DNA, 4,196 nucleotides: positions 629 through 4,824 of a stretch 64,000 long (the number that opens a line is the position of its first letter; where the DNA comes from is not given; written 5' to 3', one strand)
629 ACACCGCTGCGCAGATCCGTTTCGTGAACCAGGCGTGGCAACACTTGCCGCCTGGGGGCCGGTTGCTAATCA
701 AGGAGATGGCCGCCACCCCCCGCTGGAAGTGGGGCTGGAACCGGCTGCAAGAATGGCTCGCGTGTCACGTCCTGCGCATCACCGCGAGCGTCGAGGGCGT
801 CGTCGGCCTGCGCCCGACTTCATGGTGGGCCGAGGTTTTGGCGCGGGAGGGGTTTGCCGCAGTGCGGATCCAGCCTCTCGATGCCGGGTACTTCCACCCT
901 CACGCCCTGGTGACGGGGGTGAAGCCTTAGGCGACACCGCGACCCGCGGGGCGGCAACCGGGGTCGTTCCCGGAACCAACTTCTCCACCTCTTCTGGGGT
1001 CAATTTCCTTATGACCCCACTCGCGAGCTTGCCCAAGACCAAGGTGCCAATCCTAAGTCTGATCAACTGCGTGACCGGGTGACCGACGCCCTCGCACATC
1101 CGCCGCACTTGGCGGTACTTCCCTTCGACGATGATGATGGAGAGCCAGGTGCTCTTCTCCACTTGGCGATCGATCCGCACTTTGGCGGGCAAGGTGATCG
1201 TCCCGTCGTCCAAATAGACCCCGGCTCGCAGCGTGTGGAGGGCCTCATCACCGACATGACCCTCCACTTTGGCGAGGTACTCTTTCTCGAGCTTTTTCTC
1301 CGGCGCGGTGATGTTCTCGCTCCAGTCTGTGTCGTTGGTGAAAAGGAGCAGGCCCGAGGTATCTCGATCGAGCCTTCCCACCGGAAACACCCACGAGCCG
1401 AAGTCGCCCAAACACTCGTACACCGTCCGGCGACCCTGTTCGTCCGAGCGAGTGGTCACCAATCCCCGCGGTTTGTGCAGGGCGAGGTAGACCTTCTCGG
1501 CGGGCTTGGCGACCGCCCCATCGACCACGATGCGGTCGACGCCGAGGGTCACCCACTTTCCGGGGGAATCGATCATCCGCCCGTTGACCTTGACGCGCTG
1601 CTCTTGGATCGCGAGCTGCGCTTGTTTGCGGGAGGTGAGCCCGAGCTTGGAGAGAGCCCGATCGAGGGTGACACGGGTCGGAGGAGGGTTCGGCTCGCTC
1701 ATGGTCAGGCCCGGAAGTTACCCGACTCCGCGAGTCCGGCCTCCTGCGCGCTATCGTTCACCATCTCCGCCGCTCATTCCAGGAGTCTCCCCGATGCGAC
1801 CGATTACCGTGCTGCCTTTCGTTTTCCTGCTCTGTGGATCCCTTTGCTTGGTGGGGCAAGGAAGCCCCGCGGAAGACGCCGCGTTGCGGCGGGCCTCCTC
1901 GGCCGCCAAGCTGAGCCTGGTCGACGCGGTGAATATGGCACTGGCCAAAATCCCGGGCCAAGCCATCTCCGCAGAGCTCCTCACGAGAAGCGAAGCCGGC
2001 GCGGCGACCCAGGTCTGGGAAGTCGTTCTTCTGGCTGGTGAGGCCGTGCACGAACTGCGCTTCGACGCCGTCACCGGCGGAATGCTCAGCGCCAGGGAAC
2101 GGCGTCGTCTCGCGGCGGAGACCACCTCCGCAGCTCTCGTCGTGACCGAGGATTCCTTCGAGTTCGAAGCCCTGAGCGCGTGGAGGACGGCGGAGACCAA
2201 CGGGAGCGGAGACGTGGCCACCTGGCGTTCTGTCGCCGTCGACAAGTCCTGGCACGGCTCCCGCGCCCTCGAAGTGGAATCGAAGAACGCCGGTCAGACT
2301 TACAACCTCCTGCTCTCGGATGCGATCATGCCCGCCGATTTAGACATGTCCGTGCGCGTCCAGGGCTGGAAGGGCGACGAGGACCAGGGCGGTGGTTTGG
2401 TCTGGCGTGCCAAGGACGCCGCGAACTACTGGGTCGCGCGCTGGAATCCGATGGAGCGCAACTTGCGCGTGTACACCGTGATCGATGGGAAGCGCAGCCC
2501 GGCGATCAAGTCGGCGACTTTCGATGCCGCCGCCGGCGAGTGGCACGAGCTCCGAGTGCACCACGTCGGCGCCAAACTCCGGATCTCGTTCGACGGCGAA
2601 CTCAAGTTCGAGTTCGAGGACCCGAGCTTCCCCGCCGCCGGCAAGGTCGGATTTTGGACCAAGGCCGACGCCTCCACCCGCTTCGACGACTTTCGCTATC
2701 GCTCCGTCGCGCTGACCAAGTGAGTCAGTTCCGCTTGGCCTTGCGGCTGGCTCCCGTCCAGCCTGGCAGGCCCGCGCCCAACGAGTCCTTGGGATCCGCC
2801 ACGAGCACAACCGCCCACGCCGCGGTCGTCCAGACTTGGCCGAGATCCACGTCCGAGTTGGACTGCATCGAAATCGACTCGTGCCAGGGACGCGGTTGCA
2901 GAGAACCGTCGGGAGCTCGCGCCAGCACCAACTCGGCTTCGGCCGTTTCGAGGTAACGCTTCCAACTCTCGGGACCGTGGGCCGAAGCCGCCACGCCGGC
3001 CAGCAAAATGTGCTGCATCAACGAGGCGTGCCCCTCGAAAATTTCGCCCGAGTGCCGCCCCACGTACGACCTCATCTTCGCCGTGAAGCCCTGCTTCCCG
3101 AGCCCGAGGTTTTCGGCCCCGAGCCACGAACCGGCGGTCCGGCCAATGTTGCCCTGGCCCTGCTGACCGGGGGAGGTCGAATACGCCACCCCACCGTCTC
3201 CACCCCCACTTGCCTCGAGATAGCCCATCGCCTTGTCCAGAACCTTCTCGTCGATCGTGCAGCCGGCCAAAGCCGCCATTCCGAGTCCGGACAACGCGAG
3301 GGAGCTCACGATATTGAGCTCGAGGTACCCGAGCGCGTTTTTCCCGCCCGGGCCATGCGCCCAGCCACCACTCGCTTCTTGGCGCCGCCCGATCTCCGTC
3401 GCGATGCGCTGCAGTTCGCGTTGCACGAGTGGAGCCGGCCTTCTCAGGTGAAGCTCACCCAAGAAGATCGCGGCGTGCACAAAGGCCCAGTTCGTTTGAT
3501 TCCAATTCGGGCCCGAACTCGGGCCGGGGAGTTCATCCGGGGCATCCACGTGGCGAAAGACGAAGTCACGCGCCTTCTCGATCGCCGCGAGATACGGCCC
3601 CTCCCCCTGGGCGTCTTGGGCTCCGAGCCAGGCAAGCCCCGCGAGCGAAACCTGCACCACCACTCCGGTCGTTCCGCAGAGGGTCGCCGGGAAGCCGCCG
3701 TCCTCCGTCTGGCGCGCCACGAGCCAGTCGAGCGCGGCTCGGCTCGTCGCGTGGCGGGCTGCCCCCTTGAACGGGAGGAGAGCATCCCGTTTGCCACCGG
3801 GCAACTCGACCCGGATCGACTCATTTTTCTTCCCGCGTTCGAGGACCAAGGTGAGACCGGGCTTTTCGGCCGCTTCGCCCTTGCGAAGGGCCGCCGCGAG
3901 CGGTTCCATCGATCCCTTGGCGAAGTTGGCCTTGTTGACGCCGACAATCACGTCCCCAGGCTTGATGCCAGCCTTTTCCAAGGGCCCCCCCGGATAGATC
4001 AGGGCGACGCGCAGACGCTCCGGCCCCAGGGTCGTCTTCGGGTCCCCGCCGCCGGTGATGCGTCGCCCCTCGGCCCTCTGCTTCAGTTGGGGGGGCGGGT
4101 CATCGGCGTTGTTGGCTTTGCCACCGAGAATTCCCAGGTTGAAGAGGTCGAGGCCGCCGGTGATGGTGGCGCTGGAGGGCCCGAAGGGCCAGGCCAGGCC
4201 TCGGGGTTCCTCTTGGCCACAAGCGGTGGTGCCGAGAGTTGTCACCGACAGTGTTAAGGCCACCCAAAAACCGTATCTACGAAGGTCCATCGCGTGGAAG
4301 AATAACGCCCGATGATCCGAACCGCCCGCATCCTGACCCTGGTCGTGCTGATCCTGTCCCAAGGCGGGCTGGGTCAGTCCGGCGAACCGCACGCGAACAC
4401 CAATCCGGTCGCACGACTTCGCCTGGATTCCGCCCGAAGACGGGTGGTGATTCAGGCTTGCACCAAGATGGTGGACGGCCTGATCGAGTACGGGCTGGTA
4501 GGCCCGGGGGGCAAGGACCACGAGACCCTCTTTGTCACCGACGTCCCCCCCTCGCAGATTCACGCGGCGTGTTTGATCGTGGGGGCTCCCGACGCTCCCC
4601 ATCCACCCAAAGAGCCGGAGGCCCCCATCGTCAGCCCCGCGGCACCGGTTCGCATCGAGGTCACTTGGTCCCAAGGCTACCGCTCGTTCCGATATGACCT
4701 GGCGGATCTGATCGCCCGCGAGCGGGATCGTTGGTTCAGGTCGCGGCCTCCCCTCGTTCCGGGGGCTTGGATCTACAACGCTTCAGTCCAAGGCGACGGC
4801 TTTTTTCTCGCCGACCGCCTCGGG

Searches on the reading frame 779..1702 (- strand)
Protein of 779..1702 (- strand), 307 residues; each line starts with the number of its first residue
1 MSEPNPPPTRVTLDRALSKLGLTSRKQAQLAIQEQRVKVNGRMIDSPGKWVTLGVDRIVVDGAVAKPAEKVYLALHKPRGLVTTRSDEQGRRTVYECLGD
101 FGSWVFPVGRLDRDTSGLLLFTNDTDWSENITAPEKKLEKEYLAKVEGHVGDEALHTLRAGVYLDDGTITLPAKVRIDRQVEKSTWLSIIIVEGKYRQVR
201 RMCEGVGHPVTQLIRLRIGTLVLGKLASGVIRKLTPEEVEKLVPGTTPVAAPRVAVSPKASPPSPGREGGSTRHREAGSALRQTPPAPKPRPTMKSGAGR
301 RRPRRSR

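Call 42: search_protein_families(library=pfam, proteins=[window:779-1702:-], max_evalue=0.00001)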
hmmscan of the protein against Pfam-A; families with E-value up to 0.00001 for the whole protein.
window:779-1702:- (307 aa): 2 families
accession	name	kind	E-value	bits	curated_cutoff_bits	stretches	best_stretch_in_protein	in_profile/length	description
PF00849.27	PseudoU_synth_2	-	5.5e-21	75.8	26.8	1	72-204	2-151/152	RNA pseudouridylate synthase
PF01479.30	S4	-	4.7e-09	36.3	22.8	1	13-53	3-44/48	S4 domain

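Call 90: find_encoding_contigs(protein=window:779-1702:-, flank=10000, max_places=3)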
Protein window:779-1702:- (307 aa): no gene with exactly this product is on record in the collection.

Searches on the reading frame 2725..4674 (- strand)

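Call 24: search_protein_families(library=pfam, proteins=[window:2725-4674:-], max_evalue=0.00001)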
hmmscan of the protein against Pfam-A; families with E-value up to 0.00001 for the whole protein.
window:2725-4674:- (649 aa): 2 families
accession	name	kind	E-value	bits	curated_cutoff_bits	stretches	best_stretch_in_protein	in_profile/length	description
PF19805.5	DUF6288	-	1.1e-19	71.3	26.3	1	226-599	8-373/402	Family of unknown function (DUF6288)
PF17820.7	PDZ_6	-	1.3e-08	34.9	27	1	223-270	2-46/54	PDZ domain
